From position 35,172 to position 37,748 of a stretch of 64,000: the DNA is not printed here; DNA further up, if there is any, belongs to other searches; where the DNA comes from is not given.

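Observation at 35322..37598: GRE2 carries a non-canonical glycyl-radical loop (RIGGY) and a GCWE cysteine loop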

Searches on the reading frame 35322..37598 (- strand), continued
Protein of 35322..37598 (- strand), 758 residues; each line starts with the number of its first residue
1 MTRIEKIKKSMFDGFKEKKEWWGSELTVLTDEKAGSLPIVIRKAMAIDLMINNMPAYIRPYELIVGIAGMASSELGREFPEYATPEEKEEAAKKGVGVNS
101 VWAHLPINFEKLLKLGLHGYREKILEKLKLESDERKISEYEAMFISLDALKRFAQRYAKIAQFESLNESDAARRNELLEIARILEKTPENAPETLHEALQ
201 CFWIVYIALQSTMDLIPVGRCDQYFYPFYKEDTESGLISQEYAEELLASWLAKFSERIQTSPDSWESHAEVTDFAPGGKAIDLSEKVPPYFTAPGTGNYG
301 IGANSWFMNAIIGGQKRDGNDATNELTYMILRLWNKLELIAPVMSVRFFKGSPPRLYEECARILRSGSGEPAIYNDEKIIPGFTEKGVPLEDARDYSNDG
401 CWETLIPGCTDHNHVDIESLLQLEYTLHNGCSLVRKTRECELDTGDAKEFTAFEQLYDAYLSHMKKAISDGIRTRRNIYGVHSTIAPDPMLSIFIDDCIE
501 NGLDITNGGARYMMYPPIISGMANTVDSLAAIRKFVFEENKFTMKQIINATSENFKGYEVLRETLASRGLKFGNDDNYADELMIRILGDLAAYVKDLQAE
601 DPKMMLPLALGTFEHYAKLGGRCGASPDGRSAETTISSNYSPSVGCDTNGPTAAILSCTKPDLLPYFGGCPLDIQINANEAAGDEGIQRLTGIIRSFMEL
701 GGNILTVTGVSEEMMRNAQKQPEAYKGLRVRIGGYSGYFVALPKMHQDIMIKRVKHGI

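Call 37: search_protein_families(library=pfam, max_evalue=0.00001, proteins=[L049:835-2286:+, L042:8915-9895:+, L031:17826-18857:+, L035:14943-15788:+, L022:6981-7673:+, L067:17181-18347:+, L042:12353-13402:+, L044:8774-9970:+, L023:2225-3250:-, L054:7062-8234:+])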
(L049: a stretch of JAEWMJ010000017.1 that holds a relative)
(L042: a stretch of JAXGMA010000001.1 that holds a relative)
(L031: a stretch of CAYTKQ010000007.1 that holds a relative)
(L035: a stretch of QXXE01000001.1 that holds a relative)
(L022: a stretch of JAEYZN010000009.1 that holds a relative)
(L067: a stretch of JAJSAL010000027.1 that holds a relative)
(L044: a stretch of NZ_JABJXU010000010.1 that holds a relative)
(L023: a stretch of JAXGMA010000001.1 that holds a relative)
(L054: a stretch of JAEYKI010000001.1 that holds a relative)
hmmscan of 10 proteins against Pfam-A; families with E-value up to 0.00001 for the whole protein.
L049:835-2286:+ (483 aa): 1 family
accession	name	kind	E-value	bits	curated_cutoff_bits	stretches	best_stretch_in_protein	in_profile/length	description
PF00171.27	Aldedh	-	1.8e-154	515.1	23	1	17-476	5-461/461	Aldehyde dehydrogenase family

L042:8915-9895:+ (326 aa): 3 families
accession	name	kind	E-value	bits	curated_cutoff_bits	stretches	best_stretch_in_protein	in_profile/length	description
PF02779.29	Transket_pyr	-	1.6e-35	122.7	27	1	16-178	2-171/174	Transketolase, pyrimidine binding domain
PF02780.25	Transketolase_C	-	2e-34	118.6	25.9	1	192-312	1-123/124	Transketolase, C-terminal domain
PF17147.9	PFOR_II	-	2.4e-06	28.3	27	1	202-278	2-81/102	Pyruvate:ferredoxin oxidoreductase core domain II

L031:17826-18857:+ (343 aa): 4 families
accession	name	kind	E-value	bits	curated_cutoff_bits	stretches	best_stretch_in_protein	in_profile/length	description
PF08240.17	ADH_N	-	3.8e-29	101.4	23.5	1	27-137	2-104/104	Alcohol dehydrogenase GroES-like domain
PF00107.32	ADH_zinc_N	-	1.6e-24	86.8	31.8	1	175-302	1-128/129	Zinc-binding dehydrogenase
PF16912.11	Glu_dehyd_C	-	1.4e-12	47.9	34.9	1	143-343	3-211/211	Glucose dehydrogenase C-terminus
PF13602.12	ADH_zinc_N_2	-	3.5e-06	28.4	27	1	215-334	9-127/134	Zinc-binding dehydrogenase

L035:14943-15788:+ (281 aa): 4 families
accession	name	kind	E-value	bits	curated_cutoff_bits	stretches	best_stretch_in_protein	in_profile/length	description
PF00456.26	Transketolase_N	-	3.3e-48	164.8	22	1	11-262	6-268/334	Transketolase, thiamine diphosphate binding domain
PF09364.15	XFP_N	-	4.7e-09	36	23.7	1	94-224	120-248/364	XFP N-terminal domain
PF13292.11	DXP_synthase_N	-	2.9e-08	33.7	21.2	0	115-172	110-167/274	1-deoxy-D-xylulose-5-phosphate synthase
PF00676.26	E1_dh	-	8.3e-07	28.7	22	1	116-225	101-209/300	Dehydrogenase E1 component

L022:6981-7673:+ (230 aa): 2 families
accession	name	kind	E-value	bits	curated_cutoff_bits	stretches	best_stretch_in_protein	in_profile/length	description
PF00392.27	GntR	-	4.7e-16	58.6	27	1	18-75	1-59/64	Bacterial regulatory proteins, gntR family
PF07729.17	FCD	-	2e-15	57.7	24.3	1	93-213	4-124/125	FCD domain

L067:17181-18347:+ (388 aa): 3 families
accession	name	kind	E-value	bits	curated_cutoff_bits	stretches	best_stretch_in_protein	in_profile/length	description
PF00465.25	Fe-ADH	-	8.1e-46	156.1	31.3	1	10-180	3-168/168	Iron-containing alcohol dehydrogenase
PF25137.1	ADH_Fe_C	-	2.6e-41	141.9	27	1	191-387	1-193/194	Fe-containing alcohol dehydrogenase family, C-terminal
PF13685.12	Fe-ADH_2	-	7.5e-07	29.7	28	0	24-111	14-99/149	Iron-containing alcohol dehydrogenase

L042:12353-13402:+ (349 aa): 4 families
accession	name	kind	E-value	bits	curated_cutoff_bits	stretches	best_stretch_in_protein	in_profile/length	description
PF13377.12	Peripla_BP_3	-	2e-34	119.5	26.5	1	181-340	3-167/167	Periplasmic binding protein-like domain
PF00532.27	Peripla_BP_1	-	5e-31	108.6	22.2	1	71-323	3-262/281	Periplasmic binding proteins and sugar binding domain of LacI family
PF00356.27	LacI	-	2.3e-15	56.6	27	1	14-58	2-46/46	Bacterial regulatory proteins, lacI family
PF13407.12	Peripla_BP_4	-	5e-06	26.7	35.1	1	72-317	1-253/258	Periplasmic binding protein domain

L044:8774-9970:+ (398 aa): 1 family
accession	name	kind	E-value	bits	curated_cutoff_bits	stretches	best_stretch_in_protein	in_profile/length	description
PF07690.21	MFS_1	-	5.1e-35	121.4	33.4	2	29-230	1-214/347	Major Facilitator Superfamily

L023:2225-3250:- (341 aa): 3 families
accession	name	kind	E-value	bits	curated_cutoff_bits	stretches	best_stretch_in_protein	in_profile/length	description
PF01408.29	GFO_IDH_MocA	-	2.8e-14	54.3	24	1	6-116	2-111/120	Oxidoreductase family, NAD-binding Rossmann fold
PF22725.1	GFO_IDH_MocA_C3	-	8.4e-13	48.9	27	1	135-254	2-123/124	GFO/IDH/MocA C-terminal domain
PF02894.22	GFO_IDH_MocA_C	-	7.2e-09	36.2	22.9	1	138-337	1-214/218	Oxidoreductase family, C-terminal alpha/beta domain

L054:7062-8234:+ (390 aa): 3 families
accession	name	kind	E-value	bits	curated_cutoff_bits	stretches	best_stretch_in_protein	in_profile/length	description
PF22725.1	GFO_IDH_MocA_C3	-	4.5e-30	104.6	27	1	141-287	3-123/124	GFO/IDH/MocA C-terminal domain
PF02894.22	GFO_IDH_MocA_C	-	1.5e-24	87.5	22.9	1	143-386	1-218/218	Oxidoreductase family, C-terminal alpha/beta domain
PF01408.29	GFO_IDH_MocA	-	1.6e-21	77.6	24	1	5-129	1-118/120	Oxidoreductase family, NAD-binding Rossmann fold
